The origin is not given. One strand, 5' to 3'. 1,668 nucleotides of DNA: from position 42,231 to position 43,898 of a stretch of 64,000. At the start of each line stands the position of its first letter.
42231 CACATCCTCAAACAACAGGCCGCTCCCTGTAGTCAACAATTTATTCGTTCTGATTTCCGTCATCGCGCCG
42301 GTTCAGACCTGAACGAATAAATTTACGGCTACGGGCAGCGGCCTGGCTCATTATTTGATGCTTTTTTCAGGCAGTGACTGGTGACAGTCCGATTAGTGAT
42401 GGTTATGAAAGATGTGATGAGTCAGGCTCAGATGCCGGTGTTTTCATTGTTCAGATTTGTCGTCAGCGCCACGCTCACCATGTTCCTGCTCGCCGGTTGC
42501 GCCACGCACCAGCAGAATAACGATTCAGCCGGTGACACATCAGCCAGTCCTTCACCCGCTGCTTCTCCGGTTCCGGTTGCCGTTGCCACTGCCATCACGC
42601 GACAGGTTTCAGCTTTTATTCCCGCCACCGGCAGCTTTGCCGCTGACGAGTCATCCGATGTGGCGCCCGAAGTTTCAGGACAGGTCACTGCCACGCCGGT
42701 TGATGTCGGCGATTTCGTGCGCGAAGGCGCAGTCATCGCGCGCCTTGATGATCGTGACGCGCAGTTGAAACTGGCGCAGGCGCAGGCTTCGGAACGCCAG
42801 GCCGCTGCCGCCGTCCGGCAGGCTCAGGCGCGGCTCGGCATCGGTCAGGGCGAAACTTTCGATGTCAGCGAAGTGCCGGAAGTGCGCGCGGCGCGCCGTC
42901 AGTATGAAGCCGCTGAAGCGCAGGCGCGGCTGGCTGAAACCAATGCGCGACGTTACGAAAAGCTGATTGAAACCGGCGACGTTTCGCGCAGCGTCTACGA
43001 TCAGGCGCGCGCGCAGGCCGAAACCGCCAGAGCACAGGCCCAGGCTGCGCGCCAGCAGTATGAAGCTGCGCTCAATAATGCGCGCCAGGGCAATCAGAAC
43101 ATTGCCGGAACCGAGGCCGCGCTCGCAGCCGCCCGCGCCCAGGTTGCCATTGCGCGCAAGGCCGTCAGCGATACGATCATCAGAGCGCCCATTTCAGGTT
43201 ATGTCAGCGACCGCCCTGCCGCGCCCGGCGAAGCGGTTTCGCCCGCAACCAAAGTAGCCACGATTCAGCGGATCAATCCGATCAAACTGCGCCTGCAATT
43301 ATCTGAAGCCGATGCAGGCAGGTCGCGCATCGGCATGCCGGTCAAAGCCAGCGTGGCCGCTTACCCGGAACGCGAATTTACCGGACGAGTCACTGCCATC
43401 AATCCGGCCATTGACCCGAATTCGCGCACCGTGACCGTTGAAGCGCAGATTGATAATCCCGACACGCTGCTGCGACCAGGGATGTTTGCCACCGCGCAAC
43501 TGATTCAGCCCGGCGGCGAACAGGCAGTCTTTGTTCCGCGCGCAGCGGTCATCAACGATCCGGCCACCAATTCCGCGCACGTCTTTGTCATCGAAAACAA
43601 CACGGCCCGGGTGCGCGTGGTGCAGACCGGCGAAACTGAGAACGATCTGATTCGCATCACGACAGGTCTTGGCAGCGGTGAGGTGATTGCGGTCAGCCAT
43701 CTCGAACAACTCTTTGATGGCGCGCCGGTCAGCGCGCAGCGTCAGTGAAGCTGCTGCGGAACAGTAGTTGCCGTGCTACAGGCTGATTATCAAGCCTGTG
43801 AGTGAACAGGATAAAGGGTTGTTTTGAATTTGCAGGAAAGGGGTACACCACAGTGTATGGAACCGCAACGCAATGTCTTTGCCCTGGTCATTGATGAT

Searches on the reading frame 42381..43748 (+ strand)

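Call 49: search_protein_families(library=pfam, proteins=[window:42381-43748:+], max_evalue=0.001)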
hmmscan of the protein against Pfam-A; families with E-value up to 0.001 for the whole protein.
window:42381-43748:+ (455 aa): 3 families
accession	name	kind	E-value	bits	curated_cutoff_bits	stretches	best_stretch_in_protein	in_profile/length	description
PF16576.10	HlyD_D23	-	5e-32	111.4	30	1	180-370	26-214/214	Barrel-sandwich domain of CusB or HlyD membrane-fusion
PF13437.12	HlyD_3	-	9.3e-19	68.6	22.2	1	267-367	2-106/106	HlyD family secretion protein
PF02321.23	OEP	-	0.00012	22.4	22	1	168-235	116-183/187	Outer membrane efflux protein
